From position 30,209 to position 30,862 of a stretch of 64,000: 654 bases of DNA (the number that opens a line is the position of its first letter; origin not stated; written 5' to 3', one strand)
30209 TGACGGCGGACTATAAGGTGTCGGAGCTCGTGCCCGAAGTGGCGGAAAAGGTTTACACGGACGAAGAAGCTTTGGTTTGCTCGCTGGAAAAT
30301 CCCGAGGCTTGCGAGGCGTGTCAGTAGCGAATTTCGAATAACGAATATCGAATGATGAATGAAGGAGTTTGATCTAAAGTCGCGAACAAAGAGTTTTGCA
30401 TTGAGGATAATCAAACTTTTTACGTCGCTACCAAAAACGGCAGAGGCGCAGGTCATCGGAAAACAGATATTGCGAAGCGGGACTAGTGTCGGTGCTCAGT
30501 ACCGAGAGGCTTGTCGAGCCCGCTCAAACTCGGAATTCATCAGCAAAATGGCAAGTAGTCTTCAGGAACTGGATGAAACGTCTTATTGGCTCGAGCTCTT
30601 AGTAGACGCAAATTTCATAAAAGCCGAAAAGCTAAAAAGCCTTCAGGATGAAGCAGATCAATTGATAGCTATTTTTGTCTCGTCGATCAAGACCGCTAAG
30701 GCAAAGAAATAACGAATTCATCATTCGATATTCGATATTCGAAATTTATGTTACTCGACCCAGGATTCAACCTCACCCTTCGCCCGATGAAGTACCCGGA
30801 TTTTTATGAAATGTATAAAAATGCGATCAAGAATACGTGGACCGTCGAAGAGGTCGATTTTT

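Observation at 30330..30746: Four-helix-bundle (23S-IVS / Avd-like) ORF carried in the loop of a 31-nt inverted repeat that exactly fills the nrdA-nrdB intercistronic gap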

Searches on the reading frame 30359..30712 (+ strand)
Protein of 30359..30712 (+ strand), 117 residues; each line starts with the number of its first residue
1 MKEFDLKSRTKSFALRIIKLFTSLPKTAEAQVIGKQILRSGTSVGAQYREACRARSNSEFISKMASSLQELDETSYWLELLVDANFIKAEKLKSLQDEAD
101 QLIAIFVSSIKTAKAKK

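Call 4: search_protein_families(library=pfam, proteins=[window:30359-30712:+], max_evalue=0.01)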
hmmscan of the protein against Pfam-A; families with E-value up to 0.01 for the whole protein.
window:30359-30712:+ (117 aa): 1 family
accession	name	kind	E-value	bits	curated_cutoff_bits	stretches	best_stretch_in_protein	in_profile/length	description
PF05635.17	23S_rRNA_IVP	-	2.2e-22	79.7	33.8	1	4-105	3-103/106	23S rRNA-intervening sequence protein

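Call 5: search_protein_families(library=ncbifam, proteins=[window:30359-30712:+], max_evalue=0.01)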
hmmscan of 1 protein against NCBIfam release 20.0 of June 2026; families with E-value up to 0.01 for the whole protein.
window:30359-30712:+ (117 aa): 3 families
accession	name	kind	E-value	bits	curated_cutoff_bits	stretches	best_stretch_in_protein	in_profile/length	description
TIGR02436.1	TIGR02436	subfamily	5.8e-29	100.5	24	1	8-114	3-109/109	four helix bundle protein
NF008911.0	PRK12275.1-2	subfamily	0.00019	21.9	137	1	7-114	10-116/118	hypothetical protein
NF008912.0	PRK12275.1-6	subfamily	0.0012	18.9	124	1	8-116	10-114/117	hypothetical protein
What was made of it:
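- Checked: The ORF 30359-30712 (117 aa) hits PF05635 at 2e-22 (79.7 bits, cutoff 33.8) and TIGR02436 at 6e-29 (calls 4, 5).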

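Call 12: find_encoding_contigs(protein=window:30359-30712:+, flank=10000, max_places=10)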
Protein window:30359-30712:+ (117 aa): no gene with exactly this product is on record in the collection.

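Call 13: find_homologous_proteins(query=window:30359-30712:+, max_evalue=0.00001)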
Query window:30359-30712:+ (117 aa): 7995 proteins with E <= 0.00001 among 8000 candidates; the best 120 are listed.
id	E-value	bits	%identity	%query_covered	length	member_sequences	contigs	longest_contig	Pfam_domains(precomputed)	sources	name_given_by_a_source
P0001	1.1e-64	233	100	100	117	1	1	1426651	PF05635.18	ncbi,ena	-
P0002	1.1e-56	207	85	100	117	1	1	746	PF05635.18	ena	-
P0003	3.0e-56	206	86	99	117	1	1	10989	PF05635.18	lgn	-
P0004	5.7e-56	205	85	100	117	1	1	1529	PF05635.18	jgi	jgi:four helix bundle protein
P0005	8.1e-56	204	85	100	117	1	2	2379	PF05635.18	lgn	-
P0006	2.4e-55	203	85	100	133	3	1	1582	PF05635.18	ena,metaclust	metaclust:\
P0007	3.6e-55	202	85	100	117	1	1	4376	PF05635.18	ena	-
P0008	3.9e-55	202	85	100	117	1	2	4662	PF05635.18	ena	-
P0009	6.4e-55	201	85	99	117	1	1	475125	PF05635.18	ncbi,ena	-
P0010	8.8e-55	201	84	99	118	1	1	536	PF05635.18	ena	-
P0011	1.1e-54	201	82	100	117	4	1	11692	PF05635.18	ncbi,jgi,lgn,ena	jgi:four helix bundle protein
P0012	1.2e-54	201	83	100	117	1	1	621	PF05635.18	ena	-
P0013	1.3e-54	200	84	100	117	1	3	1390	PF05635.18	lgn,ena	-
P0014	1.4e-54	200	84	100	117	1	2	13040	PF05635.18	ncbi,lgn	-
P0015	2.3e-54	200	83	99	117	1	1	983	PF05635.18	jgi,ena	-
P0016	2.7e-54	199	83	100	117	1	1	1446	PF05635.18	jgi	-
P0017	3.0e-54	199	82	100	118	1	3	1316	PF05635.18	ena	-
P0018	3.1e-54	199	83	100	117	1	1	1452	PF05635.18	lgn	-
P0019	3.1e-54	199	84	99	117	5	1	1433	PF05635.18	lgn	-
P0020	3.4e-54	199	84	100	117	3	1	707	PF05635.18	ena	-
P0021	4.8e-54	199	83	100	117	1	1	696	PF05635.18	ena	-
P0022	7.7e-54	198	84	100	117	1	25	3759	PF05635.18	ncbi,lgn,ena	-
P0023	8.5e-54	198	85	100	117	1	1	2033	PF05635.18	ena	-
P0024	8.9e-54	198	82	100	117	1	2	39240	PF05635.18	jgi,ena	-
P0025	1.4e-53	197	82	100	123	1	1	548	PF05635.18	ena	-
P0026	1.5e-53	197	81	100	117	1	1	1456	PF05635.18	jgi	-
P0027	2.3e-53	196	82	100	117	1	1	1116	PF05635.18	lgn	-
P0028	2.4e-53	196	82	100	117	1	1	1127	PF05635.18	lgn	-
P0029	2.8e-53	196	79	100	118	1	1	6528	PF05635.18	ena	-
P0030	4.2e-53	196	84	100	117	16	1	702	PF05635.18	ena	-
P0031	4.8e-53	195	82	100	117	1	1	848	PF05635.18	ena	-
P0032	4.9e-53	195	80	99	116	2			PF05635.18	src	-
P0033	5.4e-53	195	83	100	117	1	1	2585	PF05635.18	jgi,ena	-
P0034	5.6e-53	195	80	99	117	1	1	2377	PF05635.18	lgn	-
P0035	6.0e-53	195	80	99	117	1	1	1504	PF05635.18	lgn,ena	-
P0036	6.2e-53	195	81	100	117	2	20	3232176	PF05635.18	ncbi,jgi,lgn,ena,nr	ncbi:MAG TPA: four helix bundle protein [Pyrinomonadaceae bacterium]|nr:four helix bundle protein [C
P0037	6.8e-53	195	83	98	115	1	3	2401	PF05635.18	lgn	-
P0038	7.0e-53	195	81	100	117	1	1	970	PF05635.18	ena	-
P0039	1.1e-52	194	81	100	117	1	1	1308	PF05635.18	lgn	-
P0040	1.2e-52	194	81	100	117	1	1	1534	PF05635.18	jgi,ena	jgi:four helix bundle protein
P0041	1.2e-52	194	81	100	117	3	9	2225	PF05635.18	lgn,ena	-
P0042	1.5e-52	194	79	99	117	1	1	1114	PF05635.18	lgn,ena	-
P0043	1.6e-52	194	80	100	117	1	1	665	PF05635.18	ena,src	-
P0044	2.1e-52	193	80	100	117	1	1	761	PF05635.18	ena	-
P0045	2.2e-52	193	80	100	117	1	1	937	PF05635.18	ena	-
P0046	2.4e-52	193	80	100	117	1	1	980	PF05635.18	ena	-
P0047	2.7e-52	193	79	100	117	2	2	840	PF05635.18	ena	-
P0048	3.8e-52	193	79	99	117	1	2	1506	PF05635.18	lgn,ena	-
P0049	4.3e-52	192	81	99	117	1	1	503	PF05635.18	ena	-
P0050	5.7e-52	192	79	100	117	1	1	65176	PF05635.18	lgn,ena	-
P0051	5.8e-52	192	79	100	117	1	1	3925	PF05635.18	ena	-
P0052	5.9e-52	192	80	100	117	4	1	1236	PF05635.18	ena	-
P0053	6.0e-52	192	79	100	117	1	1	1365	PF05635.18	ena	-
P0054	1.1e-51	191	79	100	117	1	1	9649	PF05635.18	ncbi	-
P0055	1.4e-51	191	78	100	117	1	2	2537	PF05635.18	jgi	jgi:four helix bundle protein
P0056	1.7e-51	190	79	100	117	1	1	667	PF05635.18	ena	-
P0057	1.8e-51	190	79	100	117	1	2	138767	PF05635.18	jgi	jgi:four helix bundle protein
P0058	1.8e-51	190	80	99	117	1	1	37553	PF05635.18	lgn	-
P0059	1.9e-51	190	76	100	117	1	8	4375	PF05635.18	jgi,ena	-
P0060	2.2e-51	190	78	99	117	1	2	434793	PF05635.18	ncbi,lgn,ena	-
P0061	2.4e-51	190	79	100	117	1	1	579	PF05635.18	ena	-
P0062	2.6e-51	190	79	100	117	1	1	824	PF05635.18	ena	-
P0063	2.9e-51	190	79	100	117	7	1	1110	PF05635.18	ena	-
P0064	3.0e-51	190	79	100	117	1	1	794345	PF05635.18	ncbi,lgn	-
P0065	3.7e-51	189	80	99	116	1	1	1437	PF05635.18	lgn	-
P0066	4.3e-51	189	78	100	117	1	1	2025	PF05635.18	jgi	jgi:four helix bundle protein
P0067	4.4e-51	189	78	100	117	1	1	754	PF05635.18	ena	-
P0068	4.5e-51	189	79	100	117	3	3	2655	PF05635.18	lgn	-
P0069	4.9e-51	189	77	100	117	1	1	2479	PF05635.18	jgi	jgi:four helix bundle protein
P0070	5.2e-51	189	79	100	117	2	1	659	PF05635.18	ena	-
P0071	5.4e-51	189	77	99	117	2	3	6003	PF05635.18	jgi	jgi:four helix bundle protein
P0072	5.4e-51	189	78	100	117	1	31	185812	PF05635.18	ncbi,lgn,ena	-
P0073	5.5e-51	189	78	100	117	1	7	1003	PF05635.18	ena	-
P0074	5.6e-51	189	79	100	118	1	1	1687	PF05635.18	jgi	jgi:four helix bundle protein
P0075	7.4e-51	188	79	100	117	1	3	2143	PF05635.18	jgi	jgi:four helix bundle protein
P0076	7.9e-51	188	78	98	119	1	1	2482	PF05635.18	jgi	-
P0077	8.3e-51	188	78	99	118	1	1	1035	PF05635.18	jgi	jgi:four helix bundle protein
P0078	9.4e-51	188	78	100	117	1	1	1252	PF05635.18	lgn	-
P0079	1.1e-50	188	80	99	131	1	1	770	PF05635.18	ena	-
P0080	1.3e-50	188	78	96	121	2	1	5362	PF05635.18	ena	-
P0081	1.3e-50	188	79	100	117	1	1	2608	PF05635.18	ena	-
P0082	1.6e-50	187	78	99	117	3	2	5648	PF05635.18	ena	-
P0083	1.6e-50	187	74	100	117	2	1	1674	PF05635.18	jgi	-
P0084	1.9e-50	187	78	100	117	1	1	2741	PF05635.18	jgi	jgi:four helix bundle protein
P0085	1.9e-50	187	79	100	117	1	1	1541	PF05635.18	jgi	jgi:four helix bundle protein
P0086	2.0e-50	187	79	100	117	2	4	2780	PF05635.18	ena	-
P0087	2.1e-50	187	80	97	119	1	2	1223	PF05635.18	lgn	-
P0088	2.7e-50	187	79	97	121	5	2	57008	PF05635.18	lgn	-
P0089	2.8e-50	187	78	99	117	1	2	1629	PF05635.18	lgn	-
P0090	2.8e-50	187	80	97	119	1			PF05635.18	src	-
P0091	3.2e-50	186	78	97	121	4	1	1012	PF05635.18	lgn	-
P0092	3.2e-50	186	77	100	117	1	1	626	PF05635.18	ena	-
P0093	3.5e-50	186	78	97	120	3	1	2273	PF05635.18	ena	-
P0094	4.1e-50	186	77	100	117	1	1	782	PF05635.18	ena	-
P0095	4.1e-50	186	77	97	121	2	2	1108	PF05635.18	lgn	-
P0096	5.2e-50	186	79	97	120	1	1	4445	PF05635.18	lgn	-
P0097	6.0e-50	185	77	99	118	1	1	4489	PF05635.18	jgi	jgi:four helix bundle protein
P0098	8.4e-50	185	79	100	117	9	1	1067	PF05635.18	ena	-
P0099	9.0e-50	185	78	99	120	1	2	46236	PF05635.18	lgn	-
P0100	9.2e-50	185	79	100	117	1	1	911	PF05635.18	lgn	-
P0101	1.0e-49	185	76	100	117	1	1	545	PF05635.18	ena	-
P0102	1.4e-49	184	77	98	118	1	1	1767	PF05635.18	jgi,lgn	jgi:four helix bundle protein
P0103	1.4e-49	184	79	100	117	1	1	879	PF05635.18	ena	-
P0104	2.1e-49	184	78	99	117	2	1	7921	PF05635.18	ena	-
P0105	2.3e-49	184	78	100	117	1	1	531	PF05635.18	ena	-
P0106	2.4e-49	184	76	97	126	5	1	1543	PF05635.18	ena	-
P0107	2.5e-49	184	78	100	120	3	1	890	PF05635.18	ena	-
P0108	3.4e-49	183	74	100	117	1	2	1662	PF05635.18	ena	-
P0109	4.0e-49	183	77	100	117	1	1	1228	PF05635.18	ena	-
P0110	4.3e-49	183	76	100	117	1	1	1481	PF05635.18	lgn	-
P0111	6.5e-49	182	80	97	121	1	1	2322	PF05635.18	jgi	jgi:four helix bundle protein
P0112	9.1e-49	182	77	98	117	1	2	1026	PF05635.18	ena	-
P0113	1.1e-48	181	78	97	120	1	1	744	PF05635.18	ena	-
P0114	1.5e-48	181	77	97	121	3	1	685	PF05635.18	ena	-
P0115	1.5e-48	181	78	100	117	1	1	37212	PF05635.18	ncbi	ncbi:MAG: four helix bundle protein [Acidobacteriota bacterium]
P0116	1.5e-48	181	76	97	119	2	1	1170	PF05635.18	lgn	-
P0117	1.9e-48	181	73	97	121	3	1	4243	PF05635.18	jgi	jgi:four helix bundle protein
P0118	2.2e-48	180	73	99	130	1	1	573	PF05635.18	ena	-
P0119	2.2e-48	180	78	98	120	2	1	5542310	PF05635.18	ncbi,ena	-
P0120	3.2e-48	180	75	100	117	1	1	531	PF05635.18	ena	-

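Call 15: find_encoding_contigs(protein=P0001, flank=6000, max_places=4)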
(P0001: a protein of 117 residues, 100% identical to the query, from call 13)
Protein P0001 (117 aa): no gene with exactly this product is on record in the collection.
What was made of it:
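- Tried and rejected: Nothing was found, so the source contig could not be read beyond the window (calls 12, 15).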

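Call 16: find_encoding_contigs(protein=P0036, flank=6000, max_places=10)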
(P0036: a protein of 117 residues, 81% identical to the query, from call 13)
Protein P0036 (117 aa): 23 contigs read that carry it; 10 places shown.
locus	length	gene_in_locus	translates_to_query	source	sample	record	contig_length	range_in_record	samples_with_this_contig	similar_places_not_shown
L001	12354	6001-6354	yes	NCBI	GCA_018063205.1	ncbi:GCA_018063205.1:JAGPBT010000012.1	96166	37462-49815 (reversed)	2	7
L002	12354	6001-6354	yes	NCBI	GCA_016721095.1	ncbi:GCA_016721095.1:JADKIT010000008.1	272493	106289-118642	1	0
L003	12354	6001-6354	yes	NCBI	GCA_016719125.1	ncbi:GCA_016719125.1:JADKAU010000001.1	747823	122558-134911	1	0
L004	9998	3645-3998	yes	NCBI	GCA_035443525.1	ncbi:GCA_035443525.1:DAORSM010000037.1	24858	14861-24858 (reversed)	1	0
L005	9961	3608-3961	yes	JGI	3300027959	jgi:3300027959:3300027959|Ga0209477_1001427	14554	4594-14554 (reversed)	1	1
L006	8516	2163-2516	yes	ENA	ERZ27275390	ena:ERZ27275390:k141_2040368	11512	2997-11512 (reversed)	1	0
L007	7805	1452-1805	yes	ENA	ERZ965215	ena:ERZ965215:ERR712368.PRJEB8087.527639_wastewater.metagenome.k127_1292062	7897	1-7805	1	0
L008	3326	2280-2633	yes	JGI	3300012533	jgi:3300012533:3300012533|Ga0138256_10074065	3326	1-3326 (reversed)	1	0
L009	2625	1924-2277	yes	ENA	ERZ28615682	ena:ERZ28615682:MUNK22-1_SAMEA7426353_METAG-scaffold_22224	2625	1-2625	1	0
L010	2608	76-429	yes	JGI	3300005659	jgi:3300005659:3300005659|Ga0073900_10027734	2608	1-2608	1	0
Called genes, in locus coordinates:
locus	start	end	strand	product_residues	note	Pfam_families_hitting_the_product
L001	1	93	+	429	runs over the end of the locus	PF02403:Seryl_tRNA_N, PF00587:tRNA-synt_2b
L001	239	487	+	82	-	-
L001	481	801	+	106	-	PF02452:PemK_toxin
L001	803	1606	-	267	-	PF03819:MazG, PF01503:PRA-PH, PF03819:MazG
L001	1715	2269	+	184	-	PF08899:DUF1844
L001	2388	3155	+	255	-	PF00753:Lactamase_B, PF23023:Anti-Pycsar_Apyc1, PF12706:Lactamase_B_2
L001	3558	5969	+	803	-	PF03477:ATP-cone, PF00317:Ribonuc_red_lgN, PF02867:Ribonuc_red_lgC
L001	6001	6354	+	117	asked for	PF05635:23S_rRNA_IVP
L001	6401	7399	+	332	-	PF00268:Ribonuc_red_sm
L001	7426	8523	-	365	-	PF03595:SLAC1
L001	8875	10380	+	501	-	PF07992:Pyr_redox_2 (weak), PF13450:NAD_binding_8 (faint), PF13738:Pyr_redox_3 (faint), PF00743:FMO-like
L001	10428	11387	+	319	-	PF06574:FAD_syn, PF01687:Flavokinase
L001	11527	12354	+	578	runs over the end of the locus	PF03109:ABC1, PF01636:APH (weak), PF27536:UbiB_helical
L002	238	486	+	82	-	-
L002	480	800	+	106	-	PF02452:PemK_toxin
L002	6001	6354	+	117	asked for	PF05635:23S_rRNA_IVP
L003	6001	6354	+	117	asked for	PF05635:23S_rRNA_IVP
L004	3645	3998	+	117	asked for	PF05635:23S_rRNA_IVP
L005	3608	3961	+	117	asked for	PF05635:23S_rRNA_IVP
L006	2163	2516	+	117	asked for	PF05635:23S_rRNA_IVP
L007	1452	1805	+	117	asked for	PF05635:23S_rRNA_IVP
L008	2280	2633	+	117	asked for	PF05635:23S_rRNA_IVP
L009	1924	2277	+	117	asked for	PF05635:23S_rRNA_IVP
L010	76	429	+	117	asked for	PF05635:23S_rRNA_IVP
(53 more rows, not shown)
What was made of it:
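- On DGR accessory protein Avd: Orthologous loci give the same picture (call 16).
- Orthologous loci show the same RT-free context (call 16).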

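Call 24: find_related_loci(query=window:30359-30712:+, collection=metagenome_contigs, flank=3000)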
Query window:30359-30712:+ (117 aa) in metagenome_contigs; peptide patterns used: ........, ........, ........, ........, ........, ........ (x = any residue, [..] = any of these).
600 stretches matched a pattern (row limit reached: there are more); 461 encode a relative of the query (tblastn E <= 1e-3); the best 80 are kept; 80 distinct loci.
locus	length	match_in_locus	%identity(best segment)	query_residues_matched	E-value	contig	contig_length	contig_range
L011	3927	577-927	85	1-117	1e-64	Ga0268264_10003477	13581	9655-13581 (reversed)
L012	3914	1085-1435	85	1-117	1e-64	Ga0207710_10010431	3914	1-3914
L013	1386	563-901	87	1-113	4e-66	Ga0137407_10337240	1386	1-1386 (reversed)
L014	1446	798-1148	83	1-117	3e-66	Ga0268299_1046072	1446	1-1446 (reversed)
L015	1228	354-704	84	1-117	1e-66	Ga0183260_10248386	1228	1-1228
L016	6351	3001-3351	82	1-117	7e-63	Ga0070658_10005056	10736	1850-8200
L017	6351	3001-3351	84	1-117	2e-62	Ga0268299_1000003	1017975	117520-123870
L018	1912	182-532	81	1-117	2e-63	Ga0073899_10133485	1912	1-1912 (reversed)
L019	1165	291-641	82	1-117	1e-65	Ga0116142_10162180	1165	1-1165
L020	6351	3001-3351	81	1-117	6e-62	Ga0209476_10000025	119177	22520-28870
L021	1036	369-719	79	1-117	3e-65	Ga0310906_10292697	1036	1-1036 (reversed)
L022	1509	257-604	77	1-116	2e-62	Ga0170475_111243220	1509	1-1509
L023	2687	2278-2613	78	5-116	2e-59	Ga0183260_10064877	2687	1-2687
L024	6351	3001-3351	79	1-117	4e-59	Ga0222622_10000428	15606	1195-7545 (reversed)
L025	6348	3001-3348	76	2-117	3e-57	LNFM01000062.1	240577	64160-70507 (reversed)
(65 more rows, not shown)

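Call 26: find_related_loci(query=window:30359-30712:+, collection=genome_contigs, flank=4000)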
Query window:30359-30712:+ (117 aa) in genome_contigs; peptide patterns used: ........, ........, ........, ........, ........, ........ (x = any residue, [..] = any of these).
513 stretches matched a pattern; 359 encode a relative of the query (tblastn E <= 1e-3); the best 80 are kept; 79 distinct loci.
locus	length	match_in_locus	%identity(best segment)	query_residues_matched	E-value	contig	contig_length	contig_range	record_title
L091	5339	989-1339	84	1-117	6e-64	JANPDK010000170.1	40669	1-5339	MAG: Acidobacteriota bacterium isolate VAR_78_metabat_396_sub VAR_78_k141_3118412, whole genome shotgun sequence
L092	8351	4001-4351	84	1-117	2e-63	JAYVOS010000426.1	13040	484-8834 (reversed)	MAG: Chloracidobacterium sp. isolate GL72_DN_concoct_256 GL72_DN_concoct_256_425, whole genome shotgun sequence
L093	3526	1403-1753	81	1-117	8e-63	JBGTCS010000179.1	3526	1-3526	MAG: Pyrinomonadaceae bacterium isolate JTS-RE125 k141_10526101, whole genome shotgun sequence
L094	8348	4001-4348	82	1-116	2e-62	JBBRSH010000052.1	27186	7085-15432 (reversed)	MAG: Pyrinomonadales bacterium isolate La2_metabat2.036 La2_metabat2.036_K_282018L27186_cov_11.9557, whole genome shotgu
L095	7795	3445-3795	79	1-117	2e-60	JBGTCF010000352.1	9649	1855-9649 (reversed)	MAG: Pyrinomonadaceae bacterium isolate JTS-RE113 k141_3994067, whole genome shotgun sequence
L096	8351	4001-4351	79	1-117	7e-60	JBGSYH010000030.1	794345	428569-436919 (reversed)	MAG: Pyrinomonadaceae bacterium isolate JTS-RE86 k141_5509008, whole genome shotgun sequence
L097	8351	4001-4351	78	1-117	7e-60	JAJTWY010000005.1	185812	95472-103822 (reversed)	MAG: Pyrinomonadaceae bacterium isolate DTUACD1 5-Genome16, whole genome shotgun sequence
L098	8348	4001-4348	78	1-116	2e-59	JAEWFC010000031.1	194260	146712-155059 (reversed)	MAG: Acidobacteria bacterium isolate OH_PBlB_17 k127_1086900, whole genome shotgun sequence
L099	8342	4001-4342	77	3-116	1e-57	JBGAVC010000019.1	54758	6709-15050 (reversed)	MAG: Pyrinomonadaceae bacterium isolate MAG_AAO_H10.68 AAOH10-68_opera_contig_2488, whole genome shotgun sequence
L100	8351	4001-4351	78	1-117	4e-57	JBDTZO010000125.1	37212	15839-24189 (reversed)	MAG: Acidobacteriota bacterium isolate cluster4_bin.169 NODE_1278_length_37212_cov_8.369486, whole genome shotgun sequen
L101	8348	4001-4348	76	2-117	6e-57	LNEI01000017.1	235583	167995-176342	MAG: Acidobacteria bacterium Ga0077534 Ga0077534_116.1, whole genome shotgun sequence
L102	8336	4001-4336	75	5-116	5e-57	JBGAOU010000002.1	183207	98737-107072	MAG: Pyrinomonadaceae bacterium isolate MAG_MBR_H10.104 MBRH10-104_opera_contig_334, whole genome shotgun sequence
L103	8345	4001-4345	78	2-116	7e-57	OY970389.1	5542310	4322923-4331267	MAG: Pyrinomonadaceae bacterium isolate MFD09206.bin.c.1 genome assembly, chromosome: 1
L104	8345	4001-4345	74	1-115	9e-56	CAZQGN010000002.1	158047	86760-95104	MAG TPA_asm: uncultured Chloracidobacterium sp. isolate SRP257259_co1_251 genome assembly, contig: NODE_75_length_158047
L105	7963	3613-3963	74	1-117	9e-56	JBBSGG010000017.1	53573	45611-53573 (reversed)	MAG: Pyrinomonadales bacterium isolate LS2_sbin.30 LS2_sbin.30_K_716811_L_53573_cov_19.1135, whole genome shotgun sequen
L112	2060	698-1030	71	5-115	3e-52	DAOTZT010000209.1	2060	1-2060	MAG TPA_asm: Anaerolineales bacterium isolate H6_556 k131_1788506, whole genome shotgun sequence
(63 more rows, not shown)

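Call 29: search_solved_structures(query=window:30359-30712:+, max_evalue=1, show_alignments=1)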
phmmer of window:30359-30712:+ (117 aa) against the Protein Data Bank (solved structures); distinct sequences matched with E-value up to 1: 1.
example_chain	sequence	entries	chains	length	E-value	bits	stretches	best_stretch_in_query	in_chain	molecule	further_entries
2rld_A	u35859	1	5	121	1.5e-23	86.3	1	1-114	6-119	Uncharacterized protein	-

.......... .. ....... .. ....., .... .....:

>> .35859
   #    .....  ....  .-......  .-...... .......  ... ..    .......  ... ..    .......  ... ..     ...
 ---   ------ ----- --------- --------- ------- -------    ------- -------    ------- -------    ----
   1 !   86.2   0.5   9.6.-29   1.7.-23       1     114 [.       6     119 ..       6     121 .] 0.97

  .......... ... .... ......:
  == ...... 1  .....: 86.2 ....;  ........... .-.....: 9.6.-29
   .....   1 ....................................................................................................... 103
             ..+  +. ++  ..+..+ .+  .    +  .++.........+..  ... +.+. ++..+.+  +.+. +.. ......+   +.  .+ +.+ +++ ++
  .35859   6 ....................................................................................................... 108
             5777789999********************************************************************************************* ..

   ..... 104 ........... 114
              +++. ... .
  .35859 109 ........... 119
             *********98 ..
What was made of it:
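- Closest known: Stand-alone 'four helix bundle protein' genes. Same: PDB 2rld holds five chains (call 29).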

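Call 55: search_dna_similar(query=window:30359-30709:+, collection=plasmids, mode=protein, max_evalue=0.00001, max_rows=40)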
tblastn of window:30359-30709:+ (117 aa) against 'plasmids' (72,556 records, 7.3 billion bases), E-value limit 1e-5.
Records with a match: 30; places in all: 38; records where one place covers at least 80% of the query: 30.
Best place of each record, by identity: 60-80% 2; <60% 28.
By first word of the organism name: Nostoc 15; Planktothrix 3; Candidatus 2; Pseudanabaena 1; Gloeocapsa 1; Bernardetia 1; Dolichospermum 1; Treponema 1; Monoglobus 1; Anabaena 1; and 3 more.
By predicted mobility (MOB-suite, as given by PLSDB): non-mobilizable 17; conjugative 8; mobilizable 5.
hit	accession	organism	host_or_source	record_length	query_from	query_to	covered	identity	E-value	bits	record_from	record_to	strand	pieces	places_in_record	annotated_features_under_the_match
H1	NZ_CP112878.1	Pseudanabaena galeata CCNP1313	-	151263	4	116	97%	68.1%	3e-44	159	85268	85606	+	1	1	four helix bundle protein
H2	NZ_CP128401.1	Candidatus Chlorohelix allophototropha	Single colony of Candidatus Chlorohelix ...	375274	5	117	97%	65.5%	2e-42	154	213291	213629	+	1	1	four helix bundle protein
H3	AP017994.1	Planktothrix agardhii NIES-204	-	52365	1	117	100%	54.7%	6e-36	135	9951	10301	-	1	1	hypothetical protein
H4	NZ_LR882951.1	Planktothrix agardhii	-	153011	1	117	100%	54.7%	6e-36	135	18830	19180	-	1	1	four helix bundle protein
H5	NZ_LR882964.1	Planktothrix agardhii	-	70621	1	117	100%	53.8%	2e-35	134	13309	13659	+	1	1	four helix bundle protein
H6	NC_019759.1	Gloeocapsa sp. PCC 7428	-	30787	1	116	99%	50.9%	3e-34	130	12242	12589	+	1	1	four helix bundle protein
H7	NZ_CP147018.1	Bernardetia sp. Wsw4-3y2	Red alga,Red algae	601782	5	116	96%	50.0%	2e-29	117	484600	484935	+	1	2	four helix bundle protein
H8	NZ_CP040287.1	Nostoc sp. C057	Phaeoceros,pure culture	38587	6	116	95%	50.0%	3e-30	119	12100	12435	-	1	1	four helix bundle protein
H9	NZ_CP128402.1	Candidatus Chlorohelix allophototropha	Single colony of Candidatus Chlorohelix ...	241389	1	117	100%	45.3%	2e-28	114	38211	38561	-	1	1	four helix bundle protein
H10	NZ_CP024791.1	Nostoc flagelliforme CCNUN1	cell culture,desert soil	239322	6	115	94%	47.7%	2e-28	114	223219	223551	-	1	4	four helix bundle protein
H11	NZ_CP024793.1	Nostoc flagelliforme CCNUN1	cell culture,desert soil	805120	9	116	92%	45.9%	2e-20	92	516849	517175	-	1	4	four helix bundle protein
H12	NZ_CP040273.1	Nostoc sp. C052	Blasia pusilla,pure culture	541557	9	116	92%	45.9%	4e-20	91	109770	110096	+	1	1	four helix bundle protein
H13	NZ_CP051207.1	Dolichospermum flos-aquae CCAP 1403/13F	cell culture,freshwater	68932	9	116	92%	45.0%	4e-18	85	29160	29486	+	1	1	four helix bundle protein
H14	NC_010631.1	Nostoc punctiforme PCC 73102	-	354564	2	116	98%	41.4%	4e-20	91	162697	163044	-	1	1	four helix bundle protein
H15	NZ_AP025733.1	Nostoc cf. commune SO-36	-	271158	2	116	98%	41.4%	7e-20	90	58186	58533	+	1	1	four helix bundle protein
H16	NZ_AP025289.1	Treponema saccharophilum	-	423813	6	114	93%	43.1%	1e-20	92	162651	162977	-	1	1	four helix bundle protein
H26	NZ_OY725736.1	Monoglobus pectinilyticus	-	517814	1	116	99%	36.2%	8e-15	76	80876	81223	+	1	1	none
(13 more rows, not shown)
